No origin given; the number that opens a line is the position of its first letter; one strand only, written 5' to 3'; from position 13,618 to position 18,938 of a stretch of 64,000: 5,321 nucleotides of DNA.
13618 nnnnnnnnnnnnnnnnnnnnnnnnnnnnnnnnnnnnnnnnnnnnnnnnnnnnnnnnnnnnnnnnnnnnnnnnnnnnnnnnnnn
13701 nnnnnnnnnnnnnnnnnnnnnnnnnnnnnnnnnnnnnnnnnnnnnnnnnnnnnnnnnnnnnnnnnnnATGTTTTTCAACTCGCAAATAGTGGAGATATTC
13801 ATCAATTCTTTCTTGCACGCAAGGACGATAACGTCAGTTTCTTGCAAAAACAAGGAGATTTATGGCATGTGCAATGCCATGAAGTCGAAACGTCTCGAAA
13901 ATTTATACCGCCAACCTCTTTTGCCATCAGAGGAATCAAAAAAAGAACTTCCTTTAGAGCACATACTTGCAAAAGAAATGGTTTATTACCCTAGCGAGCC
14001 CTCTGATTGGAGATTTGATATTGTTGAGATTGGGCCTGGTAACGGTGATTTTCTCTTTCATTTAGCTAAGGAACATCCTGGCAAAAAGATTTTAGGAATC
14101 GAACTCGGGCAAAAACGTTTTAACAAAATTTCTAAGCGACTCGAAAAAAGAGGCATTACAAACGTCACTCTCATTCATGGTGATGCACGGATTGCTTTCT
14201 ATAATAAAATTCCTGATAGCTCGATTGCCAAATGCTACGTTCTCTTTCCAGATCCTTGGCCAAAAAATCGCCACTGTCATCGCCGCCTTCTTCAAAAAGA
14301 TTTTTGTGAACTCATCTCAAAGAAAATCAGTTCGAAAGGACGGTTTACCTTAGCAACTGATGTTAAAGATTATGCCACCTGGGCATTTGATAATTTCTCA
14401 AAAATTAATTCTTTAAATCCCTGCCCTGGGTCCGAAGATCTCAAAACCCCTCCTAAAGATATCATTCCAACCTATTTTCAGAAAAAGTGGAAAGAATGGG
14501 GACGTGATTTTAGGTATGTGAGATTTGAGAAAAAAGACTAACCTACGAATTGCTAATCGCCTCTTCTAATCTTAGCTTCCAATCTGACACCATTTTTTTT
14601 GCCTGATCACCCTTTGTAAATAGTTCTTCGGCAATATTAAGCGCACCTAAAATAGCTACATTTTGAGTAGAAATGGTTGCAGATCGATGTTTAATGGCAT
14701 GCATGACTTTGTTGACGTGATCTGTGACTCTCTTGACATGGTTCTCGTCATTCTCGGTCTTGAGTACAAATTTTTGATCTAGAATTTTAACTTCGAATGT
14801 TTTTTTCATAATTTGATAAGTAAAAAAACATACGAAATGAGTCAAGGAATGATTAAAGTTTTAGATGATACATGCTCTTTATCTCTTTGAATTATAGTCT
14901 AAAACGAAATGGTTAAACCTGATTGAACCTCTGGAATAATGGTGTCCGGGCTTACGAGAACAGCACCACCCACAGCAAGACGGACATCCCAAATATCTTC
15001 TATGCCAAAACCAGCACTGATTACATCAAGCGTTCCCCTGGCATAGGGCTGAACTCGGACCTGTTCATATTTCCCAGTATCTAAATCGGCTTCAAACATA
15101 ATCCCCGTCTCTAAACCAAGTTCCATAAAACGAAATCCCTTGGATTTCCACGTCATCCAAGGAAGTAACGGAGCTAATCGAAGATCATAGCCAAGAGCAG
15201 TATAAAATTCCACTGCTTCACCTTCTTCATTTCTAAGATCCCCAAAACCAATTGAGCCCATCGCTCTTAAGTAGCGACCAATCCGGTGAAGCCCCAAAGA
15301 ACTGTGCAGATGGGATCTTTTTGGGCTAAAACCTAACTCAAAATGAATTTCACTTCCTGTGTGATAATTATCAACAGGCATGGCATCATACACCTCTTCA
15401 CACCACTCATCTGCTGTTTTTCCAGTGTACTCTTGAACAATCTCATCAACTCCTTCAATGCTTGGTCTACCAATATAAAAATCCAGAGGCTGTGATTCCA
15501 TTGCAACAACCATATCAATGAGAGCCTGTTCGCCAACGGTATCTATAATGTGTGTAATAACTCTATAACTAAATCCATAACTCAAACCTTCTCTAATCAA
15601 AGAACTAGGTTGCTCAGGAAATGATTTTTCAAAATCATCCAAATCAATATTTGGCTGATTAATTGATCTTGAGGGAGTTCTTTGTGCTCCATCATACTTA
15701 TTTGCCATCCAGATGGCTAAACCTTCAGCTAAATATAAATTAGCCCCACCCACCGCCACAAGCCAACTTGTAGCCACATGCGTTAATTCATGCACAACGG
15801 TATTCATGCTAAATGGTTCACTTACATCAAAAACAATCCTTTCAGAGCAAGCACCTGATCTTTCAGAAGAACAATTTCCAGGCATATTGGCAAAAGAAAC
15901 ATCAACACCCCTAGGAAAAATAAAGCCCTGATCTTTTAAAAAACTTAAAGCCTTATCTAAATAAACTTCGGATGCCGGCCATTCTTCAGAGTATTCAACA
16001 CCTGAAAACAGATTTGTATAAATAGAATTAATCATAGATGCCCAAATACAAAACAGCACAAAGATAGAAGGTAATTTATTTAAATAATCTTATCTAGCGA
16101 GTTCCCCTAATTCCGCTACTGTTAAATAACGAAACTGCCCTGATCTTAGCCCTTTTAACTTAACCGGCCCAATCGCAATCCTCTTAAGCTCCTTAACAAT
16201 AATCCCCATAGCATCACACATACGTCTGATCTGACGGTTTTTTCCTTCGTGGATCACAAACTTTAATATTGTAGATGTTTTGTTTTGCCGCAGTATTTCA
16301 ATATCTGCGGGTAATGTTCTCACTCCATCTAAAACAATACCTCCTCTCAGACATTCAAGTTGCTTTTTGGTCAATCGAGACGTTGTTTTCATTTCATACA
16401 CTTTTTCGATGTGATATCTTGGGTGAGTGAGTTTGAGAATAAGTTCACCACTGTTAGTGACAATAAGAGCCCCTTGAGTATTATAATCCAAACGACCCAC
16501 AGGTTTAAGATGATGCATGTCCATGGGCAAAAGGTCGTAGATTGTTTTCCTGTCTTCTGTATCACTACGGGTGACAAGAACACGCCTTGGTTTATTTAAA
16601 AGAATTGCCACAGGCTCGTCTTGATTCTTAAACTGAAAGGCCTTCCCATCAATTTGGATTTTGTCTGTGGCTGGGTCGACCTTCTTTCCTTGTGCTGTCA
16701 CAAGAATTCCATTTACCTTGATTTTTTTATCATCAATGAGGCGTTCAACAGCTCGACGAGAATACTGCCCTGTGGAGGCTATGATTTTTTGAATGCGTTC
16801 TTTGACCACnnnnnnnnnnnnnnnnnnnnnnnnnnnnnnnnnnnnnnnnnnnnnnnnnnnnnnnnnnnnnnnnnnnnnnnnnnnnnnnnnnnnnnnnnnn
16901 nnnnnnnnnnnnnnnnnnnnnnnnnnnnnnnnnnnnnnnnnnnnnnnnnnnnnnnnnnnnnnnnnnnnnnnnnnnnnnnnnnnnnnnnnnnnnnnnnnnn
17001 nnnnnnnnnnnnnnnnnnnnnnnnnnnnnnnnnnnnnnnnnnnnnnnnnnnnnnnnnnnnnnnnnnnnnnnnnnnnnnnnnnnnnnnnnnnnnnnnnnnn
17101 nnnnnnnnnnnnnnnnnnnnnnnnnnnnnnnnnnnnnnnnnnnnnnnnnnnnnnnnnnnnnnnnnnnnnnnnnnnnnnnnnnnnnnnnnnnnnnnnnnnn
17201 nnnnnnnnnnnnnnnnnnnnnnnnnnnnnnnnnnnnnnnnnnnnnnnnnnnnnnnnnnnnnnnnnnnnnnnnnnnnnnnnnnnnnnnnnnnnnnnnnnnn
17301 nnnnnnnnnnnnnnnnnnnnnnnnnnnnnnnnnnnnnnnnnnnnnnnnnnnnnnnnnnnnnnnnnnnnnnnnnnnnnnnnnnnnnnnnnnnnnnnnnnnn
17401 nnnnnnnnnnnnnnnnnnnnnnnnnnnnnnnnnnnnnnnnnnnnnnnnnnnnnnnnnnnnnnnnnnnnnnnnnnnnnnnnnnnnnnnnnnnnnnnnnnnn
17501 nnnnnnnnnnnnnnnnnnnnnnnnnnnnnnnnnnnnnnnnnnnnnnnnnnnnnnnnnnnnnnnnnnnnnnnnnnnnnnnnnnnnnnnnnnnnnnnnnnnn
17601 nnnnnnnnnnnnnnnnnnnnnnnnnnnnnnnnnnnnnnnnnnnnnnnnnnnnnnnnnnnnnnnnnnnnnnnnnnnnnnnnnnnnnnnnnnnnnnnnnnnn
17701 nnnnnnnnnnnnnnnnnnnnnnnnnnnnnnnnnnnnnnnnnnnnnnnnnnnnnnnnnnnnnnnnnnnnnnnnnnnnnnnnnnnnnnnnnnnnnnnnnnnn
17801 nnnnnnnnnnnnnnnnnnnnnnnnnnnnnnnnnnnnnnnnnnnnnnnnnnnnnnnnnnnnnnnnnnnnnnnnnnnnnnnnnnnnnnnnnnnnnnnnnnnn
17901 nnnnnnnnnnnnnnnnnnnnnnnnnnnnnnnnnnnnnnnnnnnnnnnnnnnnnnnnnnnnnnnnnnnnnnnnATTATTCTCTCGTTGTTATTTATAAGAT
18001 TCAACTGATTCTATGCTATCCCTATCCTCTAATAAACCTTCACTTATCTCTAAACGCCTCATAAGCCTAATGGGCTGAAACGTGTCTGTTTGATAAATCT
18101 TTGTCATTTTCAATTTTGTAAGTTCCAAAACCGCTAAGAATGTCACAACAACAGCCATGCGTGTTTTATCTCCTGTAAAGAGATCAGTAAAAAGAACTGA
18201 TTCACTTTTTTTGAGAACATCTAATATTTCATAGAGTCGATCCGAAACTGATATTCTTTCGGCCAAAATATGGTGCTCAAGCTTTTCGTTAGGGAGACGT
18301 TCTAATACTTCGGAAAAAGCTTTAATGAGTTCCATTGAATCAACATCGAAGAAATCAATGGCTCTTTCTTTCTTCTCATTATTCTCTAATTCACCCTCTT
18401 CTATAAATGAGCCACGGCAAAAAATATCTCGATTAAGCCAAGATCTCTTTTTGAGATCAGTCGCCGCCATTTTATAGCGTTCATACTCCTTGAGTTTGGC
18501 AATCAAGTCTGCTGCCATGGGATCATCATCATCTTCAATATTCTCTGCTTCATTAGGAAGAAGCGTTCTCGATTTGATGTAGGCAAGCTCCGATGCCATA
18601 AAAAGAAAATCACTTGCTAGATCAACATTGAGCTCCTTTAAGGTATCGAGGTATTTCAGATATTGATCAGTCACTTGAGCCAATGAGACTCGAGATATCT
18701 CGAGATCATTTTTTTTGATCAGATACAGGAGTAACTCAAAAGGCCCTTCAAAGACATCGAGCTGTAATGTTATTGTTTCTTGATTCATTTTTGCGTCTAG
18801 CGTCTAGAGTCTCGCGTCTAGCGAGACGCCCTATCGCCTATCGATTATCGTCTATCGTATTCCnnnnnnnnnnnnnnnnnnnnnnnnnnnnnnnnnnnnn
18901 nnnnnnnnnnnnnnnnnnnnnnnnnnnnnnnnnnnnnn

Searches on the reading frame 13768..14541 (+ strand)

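Call 110: search_protein_families(library=pfam, proteins=[window:13768-14541:+], max_evalue=0.00001)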
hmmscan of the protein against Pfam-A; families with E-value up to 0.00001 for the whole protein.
window:13768-14541:+ (257 aa): 3 families
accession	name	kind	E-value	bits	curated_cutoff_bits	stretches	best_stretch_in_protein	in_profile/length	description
PF02390.23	Methyltransf_4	-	6.5e-40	136.9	24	1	85-247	5-169/173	Putative methyltransferase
PF13649.12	Methyltransf_25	-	3.2e-06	28.2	27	1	85-141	1-56/97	Methyltransferase domain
PF13847.12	Methyltransf_31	-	8.7e-06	25.9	27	0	85-197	7-111/145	Methyltransferase domain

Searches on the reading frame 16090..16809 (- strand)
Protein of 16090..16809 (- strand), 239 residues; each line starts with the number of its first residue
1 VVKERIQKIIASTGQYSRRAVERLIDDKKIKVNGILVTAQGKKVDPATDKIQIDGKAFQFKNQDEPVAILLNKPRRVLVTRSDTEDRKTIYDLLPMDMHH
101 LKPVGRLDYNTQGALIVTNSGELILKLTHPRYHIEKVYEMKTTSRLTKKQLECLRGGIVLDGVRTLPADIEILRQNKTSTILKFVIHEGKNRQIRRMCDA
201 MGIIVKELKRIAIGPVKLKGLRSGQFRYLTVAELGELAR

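Call 110: search_protein_families(library=pfam, proteins=[window:16090-16809:-], max_evalue=0.00001)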
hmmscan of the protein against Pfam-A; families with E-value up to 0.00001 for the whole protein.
window:16090-16809:- (239 aa): 2 families
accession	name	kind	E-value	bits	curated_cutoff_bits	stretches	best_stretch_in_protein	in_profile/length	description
PF00849.27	PseudoU_synth_2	-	2e-20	74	26.8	1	69-199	3-151/152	RNA pseudouridylate synthase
PF01479.30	S4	-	2.5e-08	34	22.8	1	4-46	1-44/48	S4 domain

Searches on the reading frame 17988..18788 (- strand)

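Call 110: search_protein_families(library=pfam, proteins=[window:17988-18788:-], max_evalue=0.00001)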
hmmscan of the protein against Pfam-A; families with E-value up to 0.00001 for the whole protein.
window:17988-18788:- (266 aa): 1 family
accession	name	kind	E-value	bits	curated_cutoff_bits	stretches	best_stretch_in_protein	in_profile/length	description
PF02616.19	SMC_ScpA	-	2.6e-32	113.1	24.6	1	23-240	1-227/232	Segregation and condensation protein ScpA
